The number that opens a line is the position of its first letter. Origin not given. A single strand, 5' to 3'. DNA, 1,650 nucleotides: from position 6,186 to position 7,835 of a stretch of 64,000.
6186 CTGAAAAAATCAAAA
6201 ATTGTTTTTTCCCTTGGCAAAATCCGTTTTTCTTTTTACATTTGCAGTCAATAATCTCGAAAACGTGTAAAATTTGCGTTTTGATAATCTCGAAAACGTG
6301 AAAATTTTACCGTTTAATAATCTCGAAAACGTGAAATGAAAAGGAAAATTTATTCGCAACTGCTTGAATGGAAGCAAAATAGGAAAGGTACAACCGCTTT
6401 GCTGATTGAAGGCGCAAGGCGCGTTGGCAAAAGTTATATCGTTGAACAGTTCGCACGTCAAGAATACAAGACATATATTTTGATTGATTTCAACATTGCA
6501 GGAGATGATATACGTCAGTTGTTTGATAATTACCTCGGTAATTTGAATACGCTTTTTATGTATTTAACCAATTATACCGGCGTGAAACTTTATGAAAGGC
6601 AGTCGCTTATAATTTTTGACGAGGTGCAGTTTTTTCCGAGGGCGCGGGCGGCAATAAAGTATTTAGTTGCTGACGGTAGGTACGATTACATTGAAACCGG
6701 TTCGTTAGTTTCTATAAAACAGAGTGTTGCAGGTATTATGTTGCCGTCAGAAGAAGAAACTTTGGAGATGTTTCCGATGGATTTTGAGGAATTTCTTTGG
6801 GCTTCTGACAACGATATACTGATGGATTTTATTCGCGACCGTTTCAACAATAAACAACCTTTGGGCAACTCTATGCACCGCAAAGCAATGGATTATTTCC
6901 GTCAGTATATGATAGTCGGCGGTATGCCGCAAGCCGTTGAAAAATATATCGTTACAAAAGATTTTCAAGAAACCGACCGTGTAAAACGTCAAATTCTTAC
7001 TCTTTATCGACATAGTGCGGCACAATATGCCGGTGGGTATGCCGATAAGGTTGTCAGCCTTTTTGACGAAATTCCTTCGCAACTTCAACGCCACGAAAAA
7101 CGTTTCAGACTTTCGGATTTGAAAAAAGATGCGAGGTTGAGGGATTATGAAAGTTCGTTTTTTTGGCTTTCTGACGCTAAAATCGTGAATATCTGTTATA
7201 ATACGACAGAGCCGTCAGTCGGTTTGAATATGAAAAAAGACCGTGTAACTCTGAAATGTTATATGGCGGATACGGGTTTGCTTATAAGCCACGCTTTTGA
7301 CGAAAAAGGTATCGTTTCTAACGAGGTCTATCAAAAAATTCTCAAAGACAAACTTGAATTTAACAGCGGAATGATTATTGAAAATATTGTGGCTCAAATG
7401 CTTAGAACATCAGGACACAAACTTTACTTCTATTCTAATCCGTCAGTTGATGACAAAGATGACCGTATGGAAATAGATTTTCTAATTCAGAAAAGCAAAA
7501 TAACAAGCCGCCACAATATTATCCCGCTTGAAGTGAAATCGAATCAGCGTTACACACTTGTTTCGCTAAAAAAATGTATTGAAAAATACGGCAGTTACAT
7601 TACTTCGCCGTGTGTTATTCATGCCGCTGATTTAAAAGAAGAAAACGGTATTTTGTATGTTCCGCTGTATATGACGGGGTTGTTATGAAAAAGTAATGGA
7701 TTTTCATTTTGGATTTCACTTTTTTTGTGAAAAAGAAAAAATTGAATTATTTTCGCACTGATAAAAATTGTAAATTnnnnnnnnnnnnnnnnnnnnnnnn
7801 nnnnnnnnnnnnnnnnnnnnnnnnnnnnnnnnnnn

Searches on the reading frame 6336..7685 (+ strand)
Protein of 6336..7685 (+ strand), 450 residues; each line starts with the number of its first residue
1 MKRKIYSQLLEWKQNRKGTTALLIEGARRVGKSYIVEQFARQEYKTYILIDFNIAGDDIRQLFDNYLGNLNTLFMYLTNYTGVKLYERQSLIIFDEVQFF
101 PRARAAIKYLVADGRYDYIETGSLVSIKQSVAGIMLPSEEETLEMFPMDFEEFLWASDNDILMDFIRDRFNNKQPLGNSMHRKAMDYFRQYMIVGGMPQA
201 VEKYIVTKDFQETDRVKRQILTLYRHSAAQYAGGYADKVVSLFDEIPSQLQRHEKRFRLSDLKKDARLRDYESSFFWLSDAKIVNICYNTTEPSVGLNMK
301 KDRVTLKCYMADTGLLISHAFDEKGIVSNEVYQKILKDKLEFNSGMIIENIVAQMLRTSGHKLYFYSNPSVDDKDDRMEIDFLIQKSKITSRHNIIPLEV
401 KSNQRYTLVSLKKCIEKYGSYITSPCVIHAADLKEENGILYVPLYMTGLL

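Call 3: search_protein_families(library=pfam, proteins=[window:6336-7685:+], max_evalue=1)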
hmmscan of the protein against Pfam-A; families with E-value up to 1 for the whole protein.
window:6336-7685:+ (450 aa): 6 families
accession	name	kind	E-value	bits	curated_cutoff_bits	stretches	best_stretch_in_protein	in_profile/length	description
PF13635.12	DUF4143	-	1.6e-23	83.7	28.1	1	236-403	13-160/160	Domain of unknown function (DUF4143)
PF13173.12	AAA_14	-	1.7e-23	83.5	27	1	20-154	3-129/129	AAA domain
PF13401.12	AAA_22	-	0.0059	17.4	27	1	18-110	4-104/130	AAA domain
PF05621.17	TniB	-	0.032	14.1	22.4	1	8-43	25-59/189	Bacterial TniB protein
PF13676.11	TIR_2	-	0.18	12.8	28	1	338-402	30-93/122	TIR domain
PF13191.12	AAA_16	-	0.28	12.1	32.6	1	16-47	21-52/167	AAA ATPase domain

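Call 4: search_protein_families(library=padloc, proteins=[window:6336-7685:+], max_evalue=1)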
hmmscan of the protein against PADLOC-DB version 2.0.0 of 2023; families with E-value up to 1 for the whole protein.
window:6336-7685:+ (450 aa): 9 families
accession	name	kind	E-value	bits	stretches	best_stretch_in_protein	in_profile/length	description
PDLC04792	PDC-S01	-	2.8e-110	367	1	1-450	2-433/452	-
PDLC04786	PDC-S01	-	1.1e-109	365.1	1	1-449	3-431/439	-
PDLC04788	PDC-S01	-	1.6e-64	216.5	1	1-420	1-400/448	-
PDLC04787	PDC-S01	-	3.7e-20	70.2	2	2-206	12-192/412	-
PDLC04790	PDC-S01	-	5.8e-13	46.3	2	16-203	24-189/422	-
PDLC04789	PDC-S01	-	4.3e-10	37.2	1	2-203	3-167/375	-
PDLC04791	PDC-S01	-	1.9e-05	21.5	2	2-110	3-102/395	-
PDLC04984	PDC-S27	-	0.0019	15.1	1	7-46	11-50/474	-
PDLC04140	mad8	-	0.062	10.8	1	19-225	27-144/314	mads_8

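Call 5: search_protein_families(library=ncbifam, proteins=[window:6336-7685:+], max_evalue=1)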
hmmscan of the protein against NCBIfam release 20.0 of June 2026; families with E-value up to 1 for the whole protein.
window:6336-7685:+ (450 aa): 0 families
